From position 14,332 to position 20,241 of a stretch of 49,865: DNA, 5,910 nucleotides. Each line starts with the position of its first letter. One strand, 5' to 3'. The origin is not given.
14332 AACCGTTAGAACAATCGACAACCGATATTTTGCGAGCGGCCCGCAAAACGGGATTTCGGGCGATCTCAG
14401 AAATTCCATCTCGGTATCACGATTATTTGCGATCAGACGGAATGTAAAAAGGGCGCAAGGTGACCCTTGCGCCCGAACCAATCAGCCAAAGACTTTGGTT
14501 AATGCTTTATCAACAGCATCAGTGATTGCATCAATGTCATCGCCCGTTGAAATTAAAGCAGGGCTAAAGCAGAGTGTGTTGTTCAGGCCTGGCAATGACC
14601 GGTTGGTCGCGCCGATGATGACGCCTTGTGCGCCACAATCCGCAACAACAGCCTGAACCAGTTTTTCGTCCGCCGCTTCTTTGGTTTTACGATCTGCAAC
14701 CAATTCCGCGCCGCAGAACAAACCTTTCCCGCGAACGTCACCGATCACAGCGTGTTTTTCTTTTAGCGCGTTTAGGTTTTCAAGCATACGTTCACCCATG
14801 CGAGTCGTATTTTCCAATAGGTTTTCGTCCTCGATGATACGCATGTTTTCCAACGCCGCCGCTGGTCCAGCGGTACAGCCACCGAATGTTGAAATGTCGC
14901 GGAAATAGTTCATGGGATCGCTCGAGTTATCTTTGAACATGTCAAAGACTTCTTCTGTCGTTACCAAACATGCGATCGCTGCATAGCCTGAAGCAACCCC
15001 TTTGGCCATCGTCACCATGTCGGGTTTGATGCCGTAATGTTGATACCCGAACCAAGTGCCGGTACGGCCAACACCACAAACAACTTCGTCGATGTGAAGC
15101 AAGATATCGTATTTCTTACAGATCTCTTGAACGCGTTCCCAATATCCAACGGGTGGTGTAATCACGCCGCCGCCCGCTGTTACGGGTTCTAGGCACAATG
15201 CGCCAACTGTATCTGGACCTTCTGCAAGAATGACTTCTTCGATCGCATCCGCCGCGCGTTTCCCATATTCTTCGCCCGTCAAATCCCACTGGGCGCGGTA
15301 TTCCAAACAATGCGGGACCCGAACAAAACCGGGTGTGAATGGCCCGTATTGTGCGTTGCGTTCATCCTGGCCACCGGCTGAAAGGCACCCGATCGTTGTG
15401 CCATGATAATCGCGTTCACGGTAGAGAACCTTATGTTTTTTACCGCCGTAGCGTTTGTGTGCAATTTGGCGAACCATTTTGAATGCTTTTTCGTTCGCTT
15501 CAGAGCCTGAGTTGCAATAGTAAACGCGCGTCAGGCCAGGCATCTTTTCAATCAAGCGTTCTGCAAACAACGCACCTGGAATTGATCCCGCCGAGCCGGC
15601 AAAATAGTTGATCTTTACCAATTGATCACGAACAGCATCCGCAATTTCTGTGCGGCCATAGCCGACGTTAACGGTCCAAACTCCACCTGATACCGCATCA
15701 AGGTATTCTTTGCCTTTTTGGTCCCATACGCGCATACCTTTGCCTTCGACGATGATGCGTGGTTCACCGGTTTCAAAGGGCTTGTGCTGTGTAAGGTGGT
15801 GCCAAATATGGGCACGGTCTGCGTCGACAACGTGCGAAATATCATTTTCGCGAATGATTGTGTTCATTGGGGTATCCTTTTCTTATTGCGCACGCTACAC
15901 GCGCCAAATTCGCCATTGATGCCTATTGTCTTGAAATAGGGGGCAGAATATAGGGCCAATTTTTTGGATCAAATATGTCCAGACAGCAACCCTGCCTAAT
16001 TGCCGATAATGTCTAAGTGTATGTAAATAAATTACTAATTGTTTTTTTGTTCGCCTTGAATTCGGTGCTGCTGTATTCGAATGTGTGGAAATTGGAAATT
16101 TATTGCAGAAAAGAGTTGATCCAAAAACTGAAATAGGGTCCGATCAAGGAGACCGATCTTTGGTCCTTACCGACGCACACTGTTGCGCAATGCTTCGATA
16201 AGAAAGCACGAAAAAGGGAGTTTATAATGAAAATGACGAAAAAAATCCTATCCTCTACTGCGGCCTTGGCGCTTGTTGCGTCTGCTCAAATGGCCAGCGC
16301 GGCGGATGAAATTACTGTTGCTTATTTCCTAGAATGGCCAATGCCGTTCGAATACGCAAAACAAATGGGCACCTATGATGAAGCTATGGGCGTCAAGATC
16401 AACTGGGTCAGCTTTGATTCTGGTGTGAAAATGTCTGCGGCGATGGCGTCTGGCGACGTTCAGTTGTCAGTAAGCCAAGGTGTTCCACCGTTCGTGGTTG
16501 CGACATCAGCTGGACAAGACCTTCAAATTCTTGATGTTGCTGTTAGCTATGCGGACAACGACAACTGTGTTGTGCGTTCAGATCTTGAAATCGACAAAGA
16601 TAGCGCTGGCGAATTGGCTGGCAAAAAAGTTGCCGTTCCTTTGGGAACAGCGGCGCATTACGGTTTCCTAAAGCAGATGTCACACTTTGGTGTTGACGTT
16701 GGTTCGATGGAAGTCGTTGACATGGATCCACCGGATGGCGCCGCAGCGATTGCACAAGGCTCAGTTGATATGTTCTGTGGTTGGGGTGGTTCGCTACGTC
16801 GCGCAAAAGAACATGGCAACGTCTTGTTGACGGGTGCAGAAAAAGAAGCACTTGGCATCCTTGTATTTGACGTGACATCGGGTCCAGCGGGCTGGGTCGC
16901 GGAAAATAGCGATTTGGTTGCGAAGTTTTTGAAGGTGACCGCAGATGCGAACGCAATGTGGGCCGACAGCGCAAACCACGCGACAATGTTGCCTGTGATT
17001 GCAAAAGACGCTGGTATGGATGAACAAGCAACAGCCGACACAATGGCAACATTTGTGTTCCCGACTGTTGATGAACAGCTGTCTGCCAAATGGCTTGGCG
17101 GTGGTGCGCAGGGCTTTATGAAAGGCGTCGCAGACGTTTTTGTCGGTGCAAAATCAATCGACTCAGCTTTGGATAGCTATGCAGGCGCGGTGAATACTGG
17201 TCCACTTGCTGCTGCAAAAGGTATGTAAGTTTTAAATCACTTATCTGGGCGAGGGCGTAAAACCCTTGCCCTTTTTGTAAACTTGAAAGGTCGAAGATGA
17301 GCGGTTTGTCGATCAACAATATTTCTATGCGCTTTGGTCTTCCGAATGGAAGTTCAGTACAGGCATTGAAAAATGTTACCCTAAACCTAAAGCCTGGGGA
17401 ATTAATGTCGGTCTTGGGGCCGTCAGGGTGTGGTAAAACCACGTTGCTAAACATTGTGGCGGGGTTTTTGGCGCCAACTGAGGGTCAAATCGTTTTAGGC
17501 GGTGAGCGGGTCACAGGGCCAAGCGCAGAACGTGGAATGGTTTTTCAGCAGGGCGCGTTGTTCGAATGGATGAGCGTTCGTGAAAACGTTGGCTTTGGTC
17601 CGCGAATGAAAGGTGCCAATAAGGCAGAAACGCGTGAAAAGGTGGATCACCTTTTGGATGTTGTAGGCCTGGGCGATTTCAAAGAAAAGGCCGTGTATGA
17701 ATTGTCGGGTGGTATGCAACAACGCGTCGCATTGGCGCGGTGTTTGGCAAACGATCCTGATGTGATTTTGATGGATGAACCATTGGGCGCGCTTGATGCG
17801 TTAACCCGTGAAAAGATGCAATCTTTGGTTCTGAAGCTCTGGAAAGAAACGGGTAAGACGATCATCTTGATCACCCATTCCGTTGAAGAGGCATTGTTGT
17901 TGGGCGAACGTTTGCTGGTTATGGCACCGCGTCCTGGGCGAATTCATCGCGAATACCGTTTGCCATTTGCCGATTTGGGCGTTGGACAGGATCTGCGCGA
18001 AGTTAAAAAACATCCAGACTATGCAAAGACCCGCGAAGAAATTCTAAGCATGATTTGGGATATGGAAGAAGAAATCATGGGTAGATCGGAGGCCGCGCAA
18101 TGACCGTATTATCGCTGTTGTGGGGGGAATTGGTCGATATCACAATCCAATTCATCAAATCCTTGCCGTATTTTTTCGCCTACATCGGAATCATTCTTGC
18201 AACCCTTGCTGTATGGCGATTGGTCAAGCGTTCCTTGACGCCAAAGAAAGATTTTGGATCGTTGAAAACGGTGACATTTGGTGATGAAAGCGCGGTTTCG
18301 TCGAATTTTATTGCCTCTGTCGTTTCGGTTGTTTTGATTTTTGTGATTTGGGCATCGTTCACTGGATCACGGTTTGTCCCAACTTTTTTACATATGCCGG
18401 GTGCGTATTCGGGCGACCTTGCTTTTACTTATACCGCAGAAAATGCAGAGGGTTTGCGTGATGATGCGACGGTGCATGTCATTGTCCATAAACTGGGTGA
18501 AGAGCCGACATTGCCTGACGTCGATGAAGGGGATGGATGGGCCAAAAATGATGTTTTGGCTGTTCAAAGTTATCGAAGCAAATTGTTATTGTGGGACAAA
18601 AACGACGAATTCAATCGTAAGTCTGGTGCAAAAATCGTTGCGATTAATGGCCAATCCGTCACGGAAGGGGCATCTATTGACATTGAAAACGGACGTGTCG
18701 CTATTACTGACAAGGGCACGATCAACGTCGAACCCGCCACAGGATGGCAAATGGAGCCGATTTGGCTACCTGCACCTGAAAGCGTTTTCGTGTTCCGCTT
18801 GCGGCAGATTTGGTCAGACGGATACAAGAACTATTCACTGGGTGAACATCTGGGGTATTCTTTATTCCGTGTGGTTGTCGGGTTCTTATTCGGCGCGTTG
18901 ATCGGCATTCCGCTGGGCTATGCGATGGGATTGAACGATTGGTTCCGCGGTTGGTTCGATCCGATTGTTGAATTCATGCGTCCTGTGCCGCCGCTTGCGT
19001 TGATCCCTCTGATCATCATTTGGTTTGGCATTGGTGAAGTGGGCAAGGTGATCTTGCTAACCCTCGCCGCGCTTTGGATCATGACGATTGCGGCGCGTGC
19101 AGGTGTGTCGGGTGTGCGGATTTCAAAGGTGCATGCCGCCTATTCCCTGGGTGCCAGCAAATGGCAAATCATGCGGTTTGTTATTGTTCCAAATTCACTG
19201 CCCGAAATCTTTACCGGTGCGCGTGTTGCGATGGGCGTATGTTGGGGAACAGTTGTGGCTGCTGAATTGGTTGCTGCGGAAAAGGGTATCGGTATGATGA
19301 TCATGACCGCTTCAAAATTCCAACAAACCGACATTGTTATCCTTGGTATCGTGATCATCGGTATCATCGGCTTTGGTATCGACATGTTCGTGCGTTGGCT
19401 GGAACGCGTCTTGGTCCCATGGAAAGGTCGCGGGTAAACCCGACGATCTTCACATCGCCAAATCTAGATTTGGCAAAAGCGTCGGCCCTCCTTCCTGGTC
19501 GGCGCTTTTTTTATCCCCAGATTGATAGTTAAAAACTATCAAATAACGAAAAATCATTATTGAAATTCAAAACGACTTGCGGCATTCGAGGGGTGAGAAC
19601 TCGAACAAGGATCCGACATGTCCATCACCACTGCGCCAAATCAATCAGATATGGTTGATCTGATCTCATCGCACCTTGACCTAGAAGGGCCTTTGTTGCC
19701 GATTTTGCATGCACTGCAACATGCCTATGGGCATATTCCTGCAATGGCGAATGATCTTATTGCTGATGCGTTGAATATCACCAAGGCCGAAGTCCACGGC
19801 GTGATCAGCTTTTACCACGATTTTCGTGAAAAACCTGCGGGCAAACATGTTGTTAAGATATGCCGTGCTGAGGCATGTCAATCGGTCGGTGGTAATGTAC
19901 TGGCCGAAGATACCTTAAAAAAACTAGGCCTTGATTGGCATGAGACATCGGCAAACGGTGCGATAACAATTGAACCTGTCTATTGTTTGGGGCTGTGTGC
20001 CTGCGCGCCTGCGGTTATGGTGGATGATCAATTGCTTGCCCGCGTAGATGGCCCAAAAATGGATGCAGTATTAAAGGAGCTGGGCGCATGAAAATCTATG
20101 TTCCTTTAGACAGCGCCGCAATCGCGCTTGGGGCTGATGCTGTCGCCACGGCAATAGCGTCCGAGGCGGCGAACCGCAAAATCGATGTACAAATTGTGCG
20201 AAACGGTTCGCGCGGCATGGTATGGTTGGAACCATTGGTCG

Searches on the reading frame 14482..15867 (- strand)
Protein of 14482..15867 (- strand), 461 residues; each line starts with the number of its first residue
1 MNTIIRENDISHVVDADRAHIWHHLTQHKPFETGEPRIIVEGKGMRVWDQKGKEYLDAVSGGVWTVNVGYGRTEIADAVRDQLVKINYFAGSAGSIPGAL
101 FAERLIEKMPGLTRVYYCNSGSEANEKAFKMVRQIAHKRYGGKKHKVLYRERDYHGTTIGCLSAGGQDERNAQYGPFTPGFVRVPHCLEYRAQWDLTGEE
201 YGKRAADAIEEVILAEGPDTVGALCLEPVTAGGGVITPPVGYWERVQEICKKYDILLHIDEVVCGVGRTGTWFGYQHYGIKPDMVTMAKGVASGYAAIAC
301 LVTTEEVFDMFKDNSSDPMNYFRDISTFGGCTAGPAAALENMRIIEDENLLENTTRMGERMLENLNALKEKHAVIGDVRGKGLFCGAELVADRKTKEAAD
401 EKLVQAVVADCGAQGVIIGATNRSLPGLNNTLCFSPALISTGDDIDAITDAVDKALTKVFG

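Call 25: search_protein_families(library=pfam, proteins=[window:14482-15867:-], max_evalue=0.0001)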
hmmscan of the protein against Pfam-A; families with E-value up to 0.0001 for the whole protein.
window:14482-15867:- (461 aa): 1 family
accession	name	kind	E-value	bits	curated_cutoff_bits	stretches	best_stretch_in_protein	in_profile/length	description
PF00202.27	Aminotran_3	-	6.5e-91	305.5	30.5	1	37-456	11-403/403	Aminotransferase class-III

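Call 77: search_protein_families(library=ncbifam, proteins=[window:14482-15867:-], max_evalue=1e-20)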
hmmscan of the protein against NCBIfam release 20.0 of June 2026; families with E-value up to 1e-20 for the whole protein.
window:14482-15867:- (461 aa): 65 families (the best 25 are shown)
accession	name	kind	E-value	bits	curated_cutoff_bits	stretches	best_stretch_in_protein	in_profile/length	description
NF005812.0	PRK07678.1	subfamily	2.7e-137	458.1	488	1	10-459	7-450/451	aminotransferase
NF005102.0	PRK06541.1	equivalog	7.9e-120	400.5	574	1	10-458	9-455/460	aspartate aminotransferase family protein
NF005683.0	PRK07481.1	subfamily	1.2e-110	370.6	575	1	14-459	7-450/453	hypothetical protein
NF004767.0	PRK06105.1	subfamily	1.5e-107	360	517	1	13-459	8-450/460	aminotransferase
NF005682.0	PRK07480.1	subfamily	8.2e-107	357.7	510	1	5-458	5-451/459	aminotransferase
NF005684.0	PRK07482.1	subfamily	1.5e-102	343.6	687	1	9-460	4-456/464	hypothetical protein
NF005447.0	PRK07036.1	equivalog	2.9e-96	323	618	1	6-459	6-455/468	aminotransferase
NF005685.0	PRK07483.1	equivalog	8.9e-95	318.1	485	1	35-459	12-438/444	aspartate aminotransferase family protein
NF004718.0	PRK06062.1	subfamily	1.9e-88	297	472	1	10-458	16-448/454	hypothetical protein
NF005375.0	PRK06917.1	equivalog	4.4e-86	289.4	535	1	37-459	16-439/448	aspartate aminotransferase family protein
NF052567.1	OmAmTferAptACaul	equivalog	2.8e-85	286.7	500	1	21-459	5-431/431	omega-aminotransferase AptA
NF004426.0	PRK05769.1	equivalog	4.5e-78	263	552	1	31-458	32-439/441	acetyl ornithine aminotransferase family protein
NF004625.0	PRK05965.1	subfamily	4.4e-77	259.7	729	1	12-459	5-448/460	hypothetical protein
TIGR00508.1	bioA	equivalog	1.6e-76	257.6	405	1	21-456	1-418/419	adenosylmethionine--8-amino-7-oxononanoate transaminase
NF009068.0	PRK12403.1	equivalog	1.8e-76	257.8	817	1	13-457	14-451/460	aspartate aminotransferase family protein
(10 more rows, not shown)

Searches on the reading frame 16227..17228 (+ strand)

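Call 25: search_protein_families(library=pfam, proteins=[window:16227-17228:+], max_evalue=0.0001)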
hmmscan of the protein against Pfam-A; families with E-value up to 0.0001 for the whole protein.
window:16227-17228:+ (333 aa): 2 families
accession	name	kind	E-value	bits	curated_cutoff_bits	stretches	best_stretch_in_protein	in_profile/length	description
PF09084.16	NMT1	-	3.6e-10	40.5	20.5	1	42-243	8-207/216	NMT1/THI5 like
PF04069.17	OpuAC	-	2.6e-05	24.4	21.2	0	37-201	10-192/257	Substrate binding domain of ABC-type glycine betaine transport system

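Call 77: search_protein_families(library=ncbifam, proteins=[window:16227-17228:+], max_evalue=1e-20)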
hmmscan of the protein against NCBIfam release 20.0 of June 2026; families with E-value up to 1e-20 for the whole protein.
window:16227-17228:+ (333 aa): 3 families
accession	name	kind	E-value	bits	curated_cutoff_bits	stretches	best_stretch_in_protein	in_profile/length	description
TIGR01729.1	taurine_ABC_bnd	equivalog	7.7e-44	150.3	304.25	1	30-323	2-295/300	taurine ABC transporter substrate-binding protein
NF008553.0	PRK11480.1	equivalog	3.1e-26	92.3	490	1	11-246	7-236/320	taurine ABC transporter substrate-binding protein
TIGR01728.1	SsuA_fam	subfamily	8.2e-25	87.6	163.5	1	44-316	17-279/290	aliphatic sulfonate ABC transporter substrate-binding protein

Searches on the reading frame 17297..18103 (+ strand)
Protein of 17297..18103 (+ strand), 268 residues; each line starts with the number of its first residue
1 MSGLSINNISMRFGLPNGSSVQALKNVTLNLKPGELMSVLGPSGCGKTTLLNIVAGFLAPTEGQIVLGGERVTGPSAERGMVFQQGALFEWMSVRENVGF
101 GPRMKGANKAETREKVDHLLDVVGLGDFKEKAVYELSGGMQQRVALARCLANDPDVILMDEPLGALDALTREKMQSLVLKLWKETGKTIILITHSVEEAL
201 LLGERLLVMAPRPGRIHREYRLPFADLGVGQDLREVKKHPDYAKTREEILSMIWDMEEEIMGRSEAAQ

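Call 25: search_protein_families(library=pfam, proteins=[window:17297-18103:+], max_evalue=0.0001)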
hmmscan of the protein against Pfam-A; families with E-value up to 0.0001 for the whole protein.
window:17297-18103:+ (268 aa): 1 family
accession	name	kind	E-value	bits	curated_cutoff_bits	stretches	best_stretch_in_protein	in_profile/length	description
PF00005.33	ABC_tran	-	5.4e-36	124.7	25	1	24-163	1-136/137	ABC transporter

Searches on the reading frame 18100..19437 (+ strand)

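Call 25: search_protein_families(library=pfam, proteins=[window:18100-19437:+], max_evalue=0.0001)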
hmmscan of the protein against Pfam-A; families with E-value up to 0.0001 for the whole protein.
window:18100-19437:+ (445 aa): 1 family
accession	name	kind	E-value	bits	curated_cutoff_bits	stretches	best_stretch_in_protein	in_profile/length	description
PF00528.27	BPD_transp_1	-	1.5e-29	103.5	26.4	1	269-436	1-180/184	Binding-protein-dependent transport system inner membrane component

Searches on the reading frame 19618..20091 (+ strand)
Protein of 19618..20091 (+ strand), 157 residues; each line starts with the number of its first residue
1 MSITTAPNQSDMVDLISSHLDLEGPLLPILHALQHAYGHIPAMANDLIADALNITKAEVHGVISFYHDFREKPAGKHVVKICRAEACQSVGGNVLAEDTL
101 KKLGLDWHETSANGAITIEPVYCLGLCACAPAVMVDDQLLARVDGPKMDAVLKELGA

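Call 25: search_protein_families(library=pfam, proteins=[window:19618-20091:+], max_evalue=0.0001)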
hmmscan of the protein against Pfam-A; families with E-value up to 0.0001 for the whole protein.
window:19618-20091:+ (157 aa): 1 family
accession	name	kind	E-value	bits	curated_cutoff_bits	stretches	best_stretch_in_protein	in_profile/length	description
PF01257.25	2Fe-2S_thioredx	-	2.5e-39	134.9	24.8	1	16-155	5-144/145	Thioredoxin-like [2Fe-2S] ferredoxin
